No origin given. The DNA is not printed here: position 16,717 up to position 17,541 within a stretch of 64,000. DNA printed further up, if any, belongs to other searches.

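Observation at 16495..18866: Partner-switching module in which both the kinase and the phosphatase carry their own receiver domain, with no sigma factor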

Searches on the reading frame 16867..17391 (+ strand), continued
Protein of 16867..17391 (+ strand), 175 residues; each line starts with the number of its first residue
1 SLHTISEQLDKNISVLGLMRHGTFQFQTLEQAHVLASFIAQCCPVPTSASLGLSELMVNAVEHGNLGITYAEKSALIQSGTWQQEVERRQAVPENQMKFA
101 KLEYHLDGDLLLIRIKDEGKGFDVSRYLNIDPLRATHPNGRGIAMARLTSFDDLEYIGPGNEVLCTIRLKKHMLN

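Call 72: search_protein_families(library=pfam, proteins=[P0270, P0287, P0289, P0334, P0355, P0373, P0248, P0249, P0381, P0372], max_evalue=0.0001)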
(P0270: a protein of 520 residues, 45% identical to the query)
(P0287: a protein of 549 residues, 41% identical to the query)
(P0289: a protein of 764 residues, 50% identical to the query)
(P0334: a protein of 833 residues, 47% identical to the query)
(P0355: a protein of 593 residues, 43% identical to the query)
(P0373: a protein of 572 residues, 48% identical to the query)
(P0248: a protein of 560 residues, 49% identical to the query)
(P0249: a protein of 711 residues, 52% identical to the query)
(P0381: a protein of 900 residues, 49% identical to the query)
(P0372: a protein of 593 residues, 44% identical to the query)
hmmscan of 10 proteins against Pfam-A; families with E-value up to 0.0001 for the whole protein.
P0270 (520 aa): 3 families
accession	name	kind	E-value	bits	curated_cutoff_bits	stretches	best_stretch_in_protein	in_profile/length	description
PF00072.30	Response_reg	-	6.4e-29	100.8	30.2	1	7-118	1-108/111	Response regulator receiver domain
PF07228.17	SpoIIE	-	1.1e-28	101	25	1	334-519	2-191/192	Stage II sporulation protein E (SpoIIE)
PF13581.12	HATPase_c_2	-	1.4e-09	38.5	27.4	1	178-292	33-124/127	Histidine kinase-like ATPase domain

P0287 (549 aa): 3 families
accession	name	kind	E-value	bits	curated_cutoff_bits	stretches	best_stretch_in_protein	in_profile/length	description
PF07228.17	SpoIIE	-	3.6e-36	125.4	25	1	358-547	1-190/192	Stage II sporulation protein E (SpoIIE)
PF00072.30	Response_reg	-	3.1e-26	92.2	30.2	1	6-117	2-110/111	Response regulator receiver domain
PF13581.12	HATPase_c_2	-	5.9e-10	39.7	27.4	1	175-290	33-125/127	Histidine kinase-like ATPase domain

P0289 (764 aa): 4 families
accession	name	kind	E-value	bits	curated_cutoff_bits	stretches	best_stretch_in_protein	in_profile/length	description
PF00563.25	EAL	-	9e-79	264.6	31.3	1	512-747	2-236/236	EAL domain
PF00990.26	GGDEF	-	4.3e-52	176.6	23.8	1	335-492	2-161/161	Diguanylate cyclase, GGDEF domain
PF00072.30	Response_reg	-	5.6e-26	91.3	30.2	1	6-119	1-110/111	Response regulator receiver domain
PF13581.12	HATPase_c_2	-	8e-08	32.8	27.4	1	176-293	32-126/127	Histidine kinase-like ATPase domain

P0334 (833 aa): 4 families
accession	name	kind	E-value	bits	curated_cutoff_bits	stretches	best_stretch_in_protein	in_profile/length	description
PF00072.30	Response_reg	-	1.9e-33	115.4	30.2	2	8-119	2-109/111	Response regulator receiver domain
PF07228.17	SpoIIE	-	1.2e-30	107.3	25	1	641-828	2-189/192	Stage II sporulation protein E (SpoIIE)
PF13581.12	HATPase_c_2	-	2.5e-07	31.2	27.4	1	178-292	33-124/127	Histidine kinase-like ATPase domain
PF08448.16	PAS_4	-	7e-05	23.5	23.1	0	460-560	11-109/110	PAS fold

P0355 (593 aa): 3 families
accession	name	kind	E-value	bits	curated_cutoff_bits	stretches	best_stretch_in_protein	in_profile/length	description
PF07228.17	SpoIIE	-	3.9e-34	118.7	25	1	387-572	3-189/192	Stage II sporulation protein E (SpoIIE)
PF00072.30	Response_reg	-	1.4e-25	90.1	30.2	1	15-126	2-109/111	Response regulator receiver domain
PF13581.12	HATPase_c_2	-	4e-11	43.4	27.4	1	184-299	32-124/127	Histidine kinase-like ATPase domain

P0373 (572 aa): 3 families
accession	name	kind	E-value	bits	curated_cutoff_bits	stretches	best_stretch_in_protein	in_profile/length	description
PF07228.17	SpoIIE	-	2.5e-27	96.5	25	1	374-563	1-188/192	Stage II sporulation protein E (SpoIIE)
PF00072.30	Response_reg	-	6.3e-24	84.7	30.2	1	3-114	1-108/111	Response regulator receiver domain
PF13581.12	HATPase_c_2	-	4.1e-08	33.7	27.4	1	175-288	34-126/127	Histidine kinase-like ATPase domain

P0248 (560 aa): 3 families
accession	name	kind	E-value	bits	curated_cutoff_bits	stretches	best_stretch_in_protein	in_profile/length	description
PF07228.17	SpoIIE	-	1.8e-32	113.3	25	1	55-242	2-190/192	Stage II sporulation protein E (SpoIIE)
PF00072.30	Response_reg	-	3.1e-26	92.1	30.2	1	266-379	1-110/111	Response regulator receiver domain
PF13581.12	HATPase_c_2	-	8.2e-06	26.3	27.4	0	436-553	32-126/127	Histidine kinase-like ATPase domain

P0249 (711 aa): 3 families
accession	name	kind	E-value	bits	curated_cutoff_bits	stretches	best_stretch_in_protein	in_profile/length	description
PF00563.25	EAL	-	7.4e-62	209.2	31.3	1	140-375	2-236/236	EAL domain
PF00072.30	Response_reg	-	6.6e-35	120.1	30.2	2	416-529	1-110/111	Response regulator receiver domain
PF13581.12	HATPase_c_2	-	9e-09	35.8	27.4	1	587-702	33-125/127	Histidine kinase-like ATPase domain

P0381 (900 aa): 7 families
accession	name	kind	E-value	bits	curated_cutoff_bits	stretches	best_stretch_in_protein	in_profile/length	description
PF00989.32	PAS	-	4.4e-30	104.4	22.6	1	345-456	4-113/113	PAS fold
PF08448.16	PAS_4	-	4.1e-29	101.5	23.1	3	348-458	1-107/110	PAS fold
PF13426.13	PAS_9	-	1.4e-22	80.3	27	1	353-456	2-101/103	PAS domain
PF08447.18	PAS_3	-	1.4e-19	70.6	25.6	1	504-583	4-87/89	PAS fold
PF13188.13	PAS_8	-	4.3e-14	52.2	21.8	1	343-393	2-51/65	PAS domain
PF13581.12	HATPase_c_2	-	5.4e-08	33.3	27.4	1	763-881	31-126/127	Histidine kinase-like ATPase domain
PF02743.24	dCache_1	-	5.7e-06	26.5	45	1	56-223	19-184/240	Cache domain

P0372 (593 aa): 5 families
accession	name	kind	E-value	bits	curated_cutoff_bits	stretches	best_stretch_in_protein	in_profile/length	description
PF03707.21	MHYT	-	4.4e-36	123.1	21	2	57-114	1-58/59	Bacterial signalling protein N terminal repeat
PF13581.12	HATPase_c_2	-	2.7e-08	34.3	27.4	1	449-566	31-125/127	Histidine kinase-like ATPase domain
PF08448.16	PAS_4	-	3.9e-06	27.5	23.1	1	296-411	2-110/110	PAS fold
PF00989.32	PAS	-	3.7e-05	24.1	22.6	0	293-406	5-113/113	PAS fold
PF08447.18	PAS_3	-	7.5e-05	23.4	25.6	0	314-388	4-72/89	PAS fold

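Call 79: search_protein_families(library=pfam, proteins=[L066:6649-7413:+, L066:8566-9879:-, L045:6972-7439:+, L045:8909-9154:+, L020:8628-9812:+, L020:6730-7317:-, L062:6557-7420:+, L062:6041-6544:+, L080:8653-10191:-, L017:8447-8806:+], max_evalue=0.001)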
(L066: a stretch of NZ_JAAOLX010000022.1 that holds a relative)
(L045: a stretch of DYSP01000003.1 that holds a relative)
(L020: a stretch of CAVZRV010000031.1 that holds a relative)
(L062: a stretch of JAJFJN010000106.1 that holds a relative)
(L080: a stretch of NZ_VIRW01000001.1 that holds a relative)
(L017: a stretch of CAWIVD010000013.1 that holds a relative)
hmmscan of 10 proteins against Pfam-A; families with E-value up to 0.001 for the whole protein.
L066:6649-7413:+ (255 aa): 8 families
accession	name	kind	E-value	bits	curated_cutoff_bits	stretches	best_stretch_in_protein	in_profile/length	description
PF13614.12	AAA_31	-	2.4e-36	125.7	27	1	1-183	1-176/177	AAA domain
PF01656.29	CbiA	-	3.6e-24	85.6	25.4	1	5-233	2-124/125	CobQ/CobB/MinD/ParA nucleotide binding domain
PF09140.17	MipZ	-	5.6e-11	42.7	20.7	1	5-49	4-48/262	ATPase MipZ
PF10609.15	ParA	-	2.1e-10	40.9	27.1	1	4-51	6-53/246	NUBPL iron-transfer P-loop NTPase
PF00142.24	Fer4_NifH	-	1e-09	38.8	25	1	5-51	3-49/271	4Fe-4S iron sulfur cluster binding proteins, NifH/frxC family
PF02374.21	ArsA_ATPase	-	2.9e-07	30.5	24.3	1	5-43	4-42/305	Anion-transporting ATPase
PF06564.18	CBP_BcsQ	-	9.2e-07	29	21.3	1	2-41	2-41/234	Cellulose biosynthesis protein BcsQ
PF16575.11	CLP1_P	-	0.00071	19.9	26.6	0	12-41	4-33/188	mRNA cleavage and polyadenylation factor CLP1 P-loop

L066:8566-9879:- (438 aa): 2 families
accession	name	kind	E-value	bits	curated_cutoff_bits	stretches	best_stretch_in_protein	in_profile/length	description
PF01435.24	Peptidase_M48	-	8.4e-30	104.4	20.3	1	228-432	3-185/186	Peptidase family M48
PF16491.10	Peptidase_M48_N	-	8.3e-17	62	27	1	69-223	24-179/179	CAAX prenyl protease N-terminal, five membrane helices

L045:6972-7439:+ (156 aa): 2 families
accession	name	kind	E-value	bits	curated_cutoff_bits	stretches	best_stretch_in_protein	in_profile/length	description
PF09537.16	DUF2383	-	6.6e-09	36.3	30.8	1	21-85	3-67/111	Domain of unknown function (DUF2383)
PF05974.18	DUF892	-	0.0004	20.9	23.7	0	19-102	5-89/159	Domain of unknown function (DUF892)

L045:8909-9154:+ (82 aa): 0 families

L020:8628-9812:+ (395 aa): 1 family
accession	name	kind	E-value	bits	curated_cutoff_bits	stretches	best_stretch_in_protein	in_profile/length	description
PF12706.13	Lactamase_B_2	-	2.7e-09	37.4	27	1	108-358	3-200/200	Beta-lactamase superfamily domain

L020:6730-7317:- (196 aa): 2 families
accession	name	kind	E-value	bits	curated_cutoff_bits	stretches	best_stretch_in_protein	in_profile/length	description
PF01442.23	Apolipoprotein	-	4.2e-08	33.6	90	1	50-168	69-184/190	Apolipoprotein A1/A4/E domain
PF04513.17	Baculo_PEP_C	-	9.1e-06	26.2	38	0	114-184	50-117/140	Baculovirus polyhedron envelope protein, PEP, C terminus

L062:6557-7420:+ (288 aa): 1 family
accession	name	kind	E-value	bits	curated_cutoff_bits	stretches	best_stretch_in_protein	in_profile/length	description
PF01435.24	Peptidase_M48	-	4.1e-32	112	20.3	1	87-264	5-182/186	Peptidase family M48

L062:6041-6544:+ (168 aa): 3 families
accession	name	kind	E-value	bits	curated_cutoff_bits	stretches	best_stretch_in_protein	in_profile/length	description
PF06347.19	SH3_4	-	1.6e-07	31.4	24.1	1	32-79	7-55/56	Bacterial SH3 domain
PF08239.17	SH3_3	-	5.5e-07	30.1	27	1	39-74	12-49/54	Bacterial SH3 domain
PF18348.7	SH3_16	-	0.00088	19.4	25.8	0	32-77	1-48/49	Bacterial dipeptidyl-peptidase Sh3 domain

L080:8653-10191:- (513 aa): 3 families
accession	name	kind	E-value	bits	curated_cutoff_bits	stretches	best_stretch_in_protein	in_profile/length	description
PF14821.11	Thr_synth_N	-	8.9e-26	90.3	25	1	38-115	1-79/79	Threonine synthase N terminus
PF00291.31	PALP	-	1.3e-14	54.7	35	1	133-450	8-286/295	Pyridoxal-phosphate dependent enzyme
PF24857.1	THR4_C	-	0.00011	22.7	27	1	438-505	2-81/85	Threonine synthase, C-terminal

L017:8447-8806:+ (120 aa): 0 families

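Call 80: search_protein_families(library=ncbifam, proteins=[P0270, P0334], max_evalue=1e-10)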
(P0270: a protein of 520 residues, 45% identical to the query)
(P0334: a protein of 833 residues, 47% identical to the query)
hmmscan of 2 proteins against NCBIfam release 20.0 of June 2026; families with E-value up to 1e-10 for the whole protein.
P0270 (520 aa): 63 families (the best 25 are shown)
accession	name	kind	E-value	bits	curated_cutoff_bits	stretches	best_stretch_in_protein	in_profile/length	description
NF045505.1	RR_RssB_Pseudo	equivalog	1.2e-27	96.9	700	1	5-139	6-133/394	two-component system response regulator RssB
NF007135.0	PRK09581.1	equivalog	1.7e-27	96.3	474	1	5-142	3-134/457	PleD family two-component system response regulator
NF045944.1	ResRegRpaBCyano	equivalog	1.4e-21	76.9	330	1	8-119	1-107/229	response regulator transcription factor RpaB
TIGR02154.1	PhoB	equivalog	2.2e-21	76.2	296.2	1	5-121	3-117/226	phosphate regulon transcriptional regulator PhoB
NF008469.0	PRK11361.1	equivalog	3.7e-21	75.4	714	1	1-141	1-133/461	acetoacetate metabolism transcriptional regulator AtoC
NF041733.1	resp_reg_CseB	equivalog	8.4e-21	74.4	350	1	6-123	2-114/228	two-component system response regulator CseB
NF008099.0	PRK10841.1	equivalog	3.1e-20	71.6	920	1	5-121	825-937/949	two-component system sensor histidine kinase RcsC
NF041734.1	resp_reg_RppA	equivalog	3.9e-19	68.9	250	1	6-119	2-113/229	two-component system response regulator RppA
NF007901.0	PRK10610.1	equivalog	7.8e-19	68.1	189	1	5-113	6-113/129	chemotaxis response regulator CheY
NF053854.1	RespRegPhoBBctds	equivalog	4e-18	65.6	270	1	7-119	1-111/225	two-component system response regulator PhoB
NF051850.1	RespRegRprY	equivalog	7e-18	64.9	370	1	1-121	1-117/234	response regulator transcription factor RprY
NF012023.0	PRK15479.1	equivalog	1.1e-17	64.3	337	1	6-116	2-108/224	transcriptional regulator TctD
NF040689.1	MtrAB_MtrA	equivalog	1.1e-17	64.1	300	1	7-122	1-111/219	MtrAB system response regulator MtrA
NF006900.1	PRK09390.1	equivalog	1.9e-17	63.5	255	1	1-134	1-130/203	response regulator FixJ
NF007005.1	PRK09468.1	equivalog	2.5e-17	63.1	331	1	3-122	2-117/237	osmolarity response regulator transcription factor OmpR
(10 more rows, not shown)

P0334 (833 aa): 57 families (the best 25 are shown)
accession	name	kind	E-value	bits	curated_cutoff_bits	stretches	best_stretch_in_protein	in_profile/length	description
NF045505.1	RR_RssB_Pseudo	equivalog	8.1e-39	133.8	700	2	578-774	143-340/394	two-component system response regulator RssB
NF007135.0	PRK09581.1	equivalog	1e-25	90.5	474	1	5-147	3-139/457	PleD family two-component system response regulator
TIGR02154.1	PhoB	equivalog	3.3e-25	88.7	296.2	1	5-123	3-119/226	phosphate regulon transcriptional regulator PhoB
NF008469.0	PRK11361.1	equivalog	2.9e-24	85.6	714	1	4-141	4-136/461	acetoacetate metabolism transcriptional regulator AtoC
NF040689.1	MtrAB_MtrA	equivalog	2.7e-22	79.2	300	1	7-128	1-117/219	MtrAB system response regulator MtrA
NF052313.1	T9SS_RR_PorX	equivalog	4e-22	78.7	300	1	6-129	2-121/513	T9SS response regulator signal transducer PorX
NF041733.1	resp_reg_CseB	equivalog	1.9e-21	76.5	350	1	6-128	2-119/228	two-component system response regulator CseB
NF053854.1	RespRegPhoBBctds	equivalog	2e-21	76.4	270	1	7-118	1-110/225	two-component system response regulator PhoB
NF007005.1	PRK09468.1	equivalog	1.6e-20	73.6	331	1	4-123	3-118/237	osmolarity response regulator transcription factor OmpR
NF007935.0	PRK10651.1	equivalog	6.6e-19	68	250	1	5-135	7-136/216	two-component system response regulator NarL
NF045991.1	RespRegCtrARhodob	equivalog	8.7e-19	68.2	350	1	7-125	4-117/224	response regulator transcription factor CtrA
NF041734.1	resp_reg_RppA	equivalog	1.3e-18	67.2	250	1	6-122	2-116/229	two-component system response regulator RppA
NF006900.1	PRK09390.1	equivalog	1.4e-18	67.2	255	1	1-127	1-123/203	response regulator FixJ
NF045944.1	ResRegRpaBCyano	equivalog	2.1e-18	66.5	330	1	8-121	1-109/229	response regulator transcription factor RpaB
NF007689.0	PRK10365.1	equivalog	2.2e-18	66.3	760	1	4-119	5-116/441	sigma-54-dependent response regulator transcription factor ZraR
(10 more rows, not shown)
